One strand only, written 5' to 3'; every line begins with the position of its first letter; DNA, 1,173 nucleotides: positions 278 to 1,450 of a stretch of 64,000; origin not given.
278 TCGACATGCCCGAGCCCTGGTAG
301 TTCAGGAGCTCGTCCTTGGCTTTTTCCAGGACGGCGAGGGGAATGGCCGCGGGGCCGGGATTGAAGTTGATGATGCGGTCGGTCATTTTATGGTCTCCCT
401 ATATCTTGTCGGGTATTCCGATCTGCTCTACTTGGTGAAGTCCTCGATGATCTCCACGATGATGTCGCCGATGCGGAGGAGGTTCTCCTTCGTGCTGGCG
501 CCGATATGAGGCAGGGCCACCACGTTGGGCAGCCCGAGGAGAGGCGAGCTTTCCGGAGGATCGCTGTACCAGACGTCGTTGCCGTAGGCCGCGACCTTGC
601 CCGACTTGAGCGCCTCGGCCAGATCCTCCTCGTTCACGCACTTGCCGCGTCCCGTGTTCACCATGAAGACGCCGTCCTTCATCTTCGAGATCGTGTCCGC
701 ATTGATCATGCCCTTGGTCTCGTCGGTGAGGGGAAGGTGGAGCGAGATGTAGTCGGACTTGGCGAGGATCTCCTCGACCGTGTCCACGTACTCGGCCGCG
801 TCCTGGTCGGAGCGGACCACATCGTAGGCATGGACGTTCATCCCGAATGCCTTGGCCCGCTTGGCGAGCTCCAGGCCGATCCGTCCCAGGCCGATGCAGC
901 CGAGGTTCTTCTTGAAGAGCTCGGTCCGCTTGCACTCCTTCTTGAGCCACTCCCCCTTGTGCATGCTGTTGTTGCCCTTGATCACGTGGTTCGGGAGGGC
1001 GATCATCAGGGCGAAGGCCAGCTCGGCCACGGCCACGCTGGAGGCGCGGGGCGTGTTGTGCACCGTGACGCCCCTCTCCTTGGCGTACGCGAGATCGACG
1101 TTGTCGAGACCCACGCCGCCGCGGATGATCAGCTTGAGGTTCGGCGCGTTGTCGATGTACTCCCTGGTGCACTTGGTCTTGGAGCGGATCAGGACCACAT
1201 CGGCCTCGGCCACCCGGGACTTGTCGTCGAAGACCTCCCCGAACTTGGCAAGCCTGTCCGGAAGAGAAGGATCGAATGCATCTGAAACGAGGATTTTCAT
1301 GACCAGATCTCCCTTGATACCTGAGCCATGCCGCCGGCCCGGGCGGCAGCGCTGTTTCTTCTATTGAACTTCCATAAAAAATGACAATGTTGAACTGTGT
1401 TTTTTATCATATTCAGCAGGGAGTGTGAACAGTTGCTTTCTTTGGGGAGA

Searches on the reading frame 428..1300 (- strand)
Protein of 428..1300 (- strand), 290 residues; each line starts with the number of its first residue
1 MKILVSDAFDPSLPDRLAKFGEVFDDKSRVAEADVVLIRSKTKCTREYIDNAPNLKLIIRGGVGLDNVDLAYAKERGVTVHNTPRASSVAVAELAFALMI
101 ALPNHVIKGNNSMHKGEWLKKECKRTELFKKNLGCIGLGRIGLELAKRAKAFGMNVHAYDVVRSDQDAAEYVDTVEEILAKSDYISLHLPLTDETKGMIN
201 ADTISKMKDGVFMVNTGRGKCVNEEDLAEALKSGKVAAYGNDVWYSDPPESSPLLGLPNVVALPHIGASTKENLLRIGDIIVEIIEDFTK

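Call 64: find_encoding_contigs(protein=window:428-1300:-, flank=10000, max_places=10)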
Protein window:428-1300:- (290 aa): 10 contigs read that carry it; 6 places shown.
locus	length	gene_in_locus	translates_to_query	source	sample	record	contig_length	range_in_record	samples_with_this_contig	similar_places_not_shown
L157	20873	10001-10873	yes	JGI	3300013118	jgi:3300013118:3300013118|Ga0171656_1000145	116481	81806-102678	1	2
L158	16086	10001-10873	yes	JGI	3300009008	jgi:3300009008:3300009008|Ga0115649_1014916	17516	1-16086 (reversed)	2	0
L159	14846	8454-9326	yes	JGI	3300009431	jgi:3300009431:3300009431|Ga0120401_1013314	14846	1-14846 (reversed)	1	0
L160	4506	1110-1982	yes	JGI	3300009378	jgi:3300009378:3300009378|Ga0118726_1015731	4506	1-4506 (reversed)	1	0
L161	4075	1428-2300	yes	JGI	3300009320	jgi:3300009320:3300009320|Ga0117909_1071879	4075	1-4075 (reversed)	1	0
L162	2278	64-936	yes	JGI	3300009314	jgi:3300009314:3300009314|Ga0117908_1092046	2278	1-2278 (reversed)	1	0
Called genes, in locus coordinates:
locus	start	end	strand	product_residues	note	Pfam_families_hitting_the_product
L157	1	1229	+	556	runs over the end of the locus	PF05157:MshEN, PF00437:T2SSE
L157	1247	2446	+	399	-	PF00482:T2SSF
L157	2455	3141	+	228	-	PF07963:N_methyl (weak), PF08334:T2SSG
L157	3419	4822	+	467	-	-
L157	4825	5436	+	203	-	-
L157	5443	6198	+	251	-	-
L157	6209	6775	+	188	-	-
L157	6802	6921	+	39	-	-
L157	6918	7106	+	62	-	-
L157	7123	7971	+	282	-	PF02511:Thy1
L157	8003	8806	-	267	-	PF08543:Phos_pyr_kin, PF00294:PfkB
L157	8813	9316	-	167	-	-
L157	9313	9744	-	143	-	PF13279:4HBT_2, PF03061:4HBT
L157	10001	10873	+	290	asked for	PF00389:2-Hacid_dh, PF02826:2-Hacid_dh_C, PF03446:NAD_binding_2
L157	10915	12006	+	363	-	PF00266:Aminotran_5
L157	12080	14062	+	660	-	PF10670:DUF4198 (faint), PF17210:SdrD_B (faint), PF22904:NOMO1-like_2nd (faint), PF13715:CarbopepD_reg_2 (faint), PF13620:CarboxypepD_reg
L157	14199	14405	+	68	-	PF00872:Transposase_mut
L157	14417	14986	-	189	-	PF22558:REase-ARP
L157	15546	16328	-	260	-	PF13091:PLDc_2, PF00614:PLDc (weak)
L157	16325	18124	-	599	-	PF09369:MZB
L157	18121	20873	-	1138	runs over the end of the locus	PF00271:Helicase_C (weak)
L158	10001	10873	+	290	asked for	PF00389:2-Hacid_dh, PF02826:2-Hacid_dh_C, PF03446:NAD_binding_2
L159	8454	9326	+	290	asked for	PF00389:2-Hacid_dh, PF02826:2-Hacid_dh_C, PF03446:NAD_binding_2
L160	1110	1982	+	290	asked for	PF00389:2-Hacid_dh, PF02826:2-Hacid_dh_C, PF03446:NAD_binding_2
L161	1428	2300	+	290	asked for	PF00389:2-Hacid_dh, PF02826:2-Hacid_dh_C, PF03446:NAD_binding_2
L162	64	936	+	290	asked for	PF00389:2-Hacid_dh, PF02826:2-Hacid_dh_C, PF03446:NAD_binding_2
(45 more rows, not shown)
